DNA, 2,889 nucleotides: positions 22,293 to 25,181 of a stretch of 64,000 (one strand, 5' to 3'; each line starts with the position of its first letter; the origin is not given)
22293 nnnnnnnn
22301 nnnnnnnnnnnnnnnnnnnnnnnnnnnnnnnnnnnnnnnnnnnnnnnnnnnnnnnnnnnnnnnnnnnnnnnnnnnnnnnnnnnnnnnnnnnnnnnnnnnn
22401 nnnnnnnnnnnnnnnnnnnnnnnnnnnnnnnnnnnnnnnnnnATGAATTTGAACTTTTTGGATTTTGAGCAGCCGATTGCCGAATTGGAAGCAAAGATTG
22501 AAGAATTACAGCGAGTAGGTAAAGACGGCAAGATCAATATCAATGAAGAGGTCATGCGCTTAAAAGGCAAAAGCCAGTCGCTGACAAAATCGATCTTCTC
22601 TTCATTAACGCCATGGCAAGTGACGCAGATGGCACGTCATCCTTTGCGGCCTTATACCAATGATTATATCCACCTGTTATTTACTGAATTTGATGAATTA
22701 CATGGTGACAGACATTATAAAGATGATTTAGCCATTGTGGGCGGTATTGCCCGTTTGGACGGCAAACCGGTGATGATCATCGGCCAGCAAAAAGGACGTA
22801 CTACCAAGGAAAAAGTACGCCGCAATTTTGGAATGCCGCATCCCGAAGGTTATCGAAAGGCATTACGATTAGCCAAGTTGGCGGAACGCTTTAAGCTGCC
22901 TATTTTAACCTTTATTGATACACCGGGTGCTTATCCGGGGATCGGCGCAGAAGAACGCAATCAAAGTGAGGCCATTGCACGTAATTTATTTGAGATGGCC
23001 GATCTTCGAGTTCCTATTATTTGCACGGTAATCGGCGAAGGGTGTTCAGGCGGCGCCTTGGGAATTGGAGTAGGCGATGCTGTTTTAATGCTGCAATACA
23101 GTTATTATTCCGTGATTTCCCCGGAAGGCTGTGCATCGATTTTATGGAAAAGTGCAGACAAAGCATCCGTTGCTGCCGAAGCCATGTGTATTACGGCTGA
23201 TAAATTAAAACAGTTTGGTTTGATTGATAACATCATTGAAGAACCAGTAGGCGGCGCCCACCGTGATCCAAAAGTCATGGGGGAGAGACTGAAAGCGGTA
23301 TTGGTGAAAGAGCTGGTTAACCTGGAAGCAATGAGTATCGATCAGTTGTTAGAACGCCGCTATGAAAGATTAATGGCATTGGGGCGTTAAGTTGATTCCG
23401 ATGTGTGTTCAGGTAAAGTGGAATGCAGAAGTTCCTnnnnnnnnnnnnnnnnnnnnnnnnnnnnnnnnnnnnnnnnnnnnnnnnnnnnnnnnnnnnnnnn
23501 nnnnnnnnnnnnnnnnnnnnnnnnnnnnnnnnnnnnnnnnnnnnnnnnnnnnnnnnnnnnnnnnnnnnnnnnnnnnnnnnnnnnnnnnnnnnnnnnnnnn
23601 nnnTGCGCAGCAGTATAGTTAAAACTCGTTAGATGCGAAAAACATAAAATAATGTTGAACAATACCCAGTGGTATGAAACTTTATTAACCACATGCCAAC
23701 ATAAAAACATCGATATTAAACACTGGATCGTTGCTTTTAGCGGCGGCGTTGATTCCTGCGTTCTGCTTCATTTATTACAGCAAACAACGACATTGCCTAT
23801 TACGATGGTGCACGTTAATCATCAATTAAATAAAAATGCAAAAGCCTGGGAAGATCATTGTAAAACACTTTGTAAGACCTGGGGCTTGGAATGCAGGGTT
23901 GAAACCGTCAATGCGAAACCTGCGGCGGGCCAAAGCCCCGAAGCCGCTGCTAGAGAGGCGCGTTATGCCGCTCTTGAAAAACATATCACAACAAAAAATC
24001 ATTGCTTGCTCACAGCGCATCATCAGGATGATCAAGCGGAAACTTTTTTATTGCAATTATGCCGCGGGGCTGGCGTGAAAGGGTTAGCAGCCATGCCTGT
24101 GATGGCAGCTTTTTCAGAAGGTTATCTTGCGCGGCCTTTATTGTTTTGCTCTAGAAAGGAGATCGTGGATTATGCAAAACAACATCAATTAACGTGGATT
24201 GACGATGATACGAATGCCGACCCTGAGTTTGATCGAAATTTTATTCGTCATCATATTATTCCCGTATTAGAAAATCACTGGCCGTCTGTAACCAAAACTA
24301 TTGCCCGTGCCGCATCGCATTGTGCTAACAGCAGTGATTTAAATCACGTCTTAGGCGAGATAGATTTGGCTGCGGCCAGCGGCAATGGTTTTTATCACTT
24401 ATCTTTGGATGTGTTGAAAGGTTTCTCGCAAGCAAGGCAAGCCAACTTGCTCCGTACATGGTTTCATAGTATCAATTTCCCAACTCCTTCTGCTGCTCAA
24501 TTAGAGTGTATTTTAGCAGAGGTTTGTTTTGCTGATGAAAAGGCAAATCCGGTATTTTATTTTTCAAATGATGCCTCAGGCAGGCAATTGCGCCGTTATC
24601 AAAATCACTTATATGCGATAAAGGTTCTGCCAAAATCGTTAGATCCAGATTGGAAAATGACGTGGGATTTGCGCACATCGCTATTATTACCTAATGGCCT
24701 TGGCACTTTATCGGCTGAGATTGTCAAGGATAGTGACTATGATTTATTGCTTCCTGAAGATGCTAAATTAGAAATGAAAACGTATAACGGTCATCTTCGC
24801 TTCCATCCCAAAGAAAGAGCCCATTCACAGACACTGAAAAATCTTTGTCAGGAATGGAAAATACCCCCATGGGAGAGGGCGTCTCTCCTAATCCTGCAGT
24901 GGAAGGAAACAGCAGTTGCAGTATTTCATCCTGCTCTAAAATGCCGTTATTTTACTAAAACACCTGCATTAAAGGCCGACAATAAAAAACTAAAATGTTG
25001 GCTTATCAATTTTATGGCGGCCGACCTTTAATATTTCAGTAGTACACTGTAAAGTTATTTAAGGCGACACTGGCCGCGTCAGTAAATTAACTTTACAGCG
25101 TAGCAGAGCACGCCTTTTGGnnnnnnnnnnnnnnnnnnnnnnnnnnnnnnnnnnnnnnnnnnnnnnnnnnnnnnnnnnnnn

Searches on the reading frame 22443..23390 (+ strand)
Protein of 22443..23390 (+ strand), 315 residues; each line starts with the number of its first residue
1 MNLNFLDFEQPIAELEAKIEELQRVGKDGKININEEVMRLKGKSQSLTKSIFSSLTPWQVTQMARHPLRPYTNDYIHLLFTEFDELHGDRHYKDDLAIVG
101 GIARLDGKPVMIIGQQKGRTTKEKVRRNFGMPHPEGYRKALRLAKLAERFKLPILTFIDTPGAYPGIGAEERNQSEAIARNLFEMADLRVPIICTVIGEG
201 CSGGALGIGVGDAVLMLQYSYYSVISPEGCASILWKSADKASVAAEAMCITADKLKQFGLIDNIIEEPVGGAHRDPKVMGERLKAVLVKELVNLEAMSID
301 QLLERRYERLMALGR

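Call 49: search_protein_families(library=pfam, proteins=[window:22443-23390:+], max_evalue=0.0001)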
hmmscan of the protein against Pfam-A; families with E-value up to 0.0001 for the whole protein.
window:22443-23390:+ (315 aa): 2 families
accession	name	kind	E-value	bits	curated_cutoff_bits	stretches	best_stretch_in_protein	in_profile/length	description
PF03255.19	ACCA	-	9.4e-150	498.4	23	1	5-314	1-310/310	Acetyl co-enzyme A carboxylase carboxyltransferase-like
PF01039.27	Carboxyl_trans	-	1.5e-17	63.8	22.3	1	98-244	284-426/493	Carboxyl transferase domain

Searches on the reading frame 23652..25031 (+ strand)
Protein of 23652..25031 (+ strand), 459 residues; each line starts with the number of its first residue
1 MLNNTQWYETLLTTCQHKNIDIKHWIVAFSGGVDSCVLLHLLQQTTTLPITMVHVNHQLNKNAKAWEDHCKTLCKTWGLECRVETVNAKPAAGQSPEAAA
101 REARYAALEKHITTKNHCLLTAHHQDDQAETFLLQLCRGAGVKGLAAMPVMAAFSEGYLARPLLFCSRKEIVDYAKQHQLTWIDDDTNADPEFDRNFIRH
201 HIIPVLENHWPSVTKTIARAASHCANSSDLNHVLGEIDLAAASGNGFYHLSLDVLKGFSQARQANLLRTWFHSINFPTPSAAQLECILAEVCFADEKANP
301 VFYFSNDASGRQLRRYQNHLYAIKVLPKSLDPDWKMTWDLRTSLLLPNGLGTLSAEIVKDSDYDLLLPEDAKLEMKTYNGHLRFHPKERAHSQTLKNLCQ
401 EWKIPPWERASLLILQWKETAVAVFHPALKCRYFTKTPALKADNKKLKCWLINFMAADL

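Call 49: search_protein_families(library=pfam, proteins=[window:23652-25031:+], max_evalue=0.0001)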
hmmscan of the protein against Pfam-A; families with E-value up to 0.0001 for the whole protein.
window:23652-25031:+ (459 aa): 3 families
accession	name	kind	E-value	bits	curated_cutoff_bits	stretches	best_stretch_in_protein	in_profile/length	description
PF01171.26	ATP_bind_3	-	7.5e-60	202.2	27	1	25-200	2-181/182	PP-loop family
PF09179.16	TilS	-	4.6e-16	59.3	21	1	250-321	1-67/67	TilS substrate binding domain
PF11734.13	TilS_C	-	1.4e-12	47.2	22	1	374-434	2-62/74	TilS substrate C-terminal domain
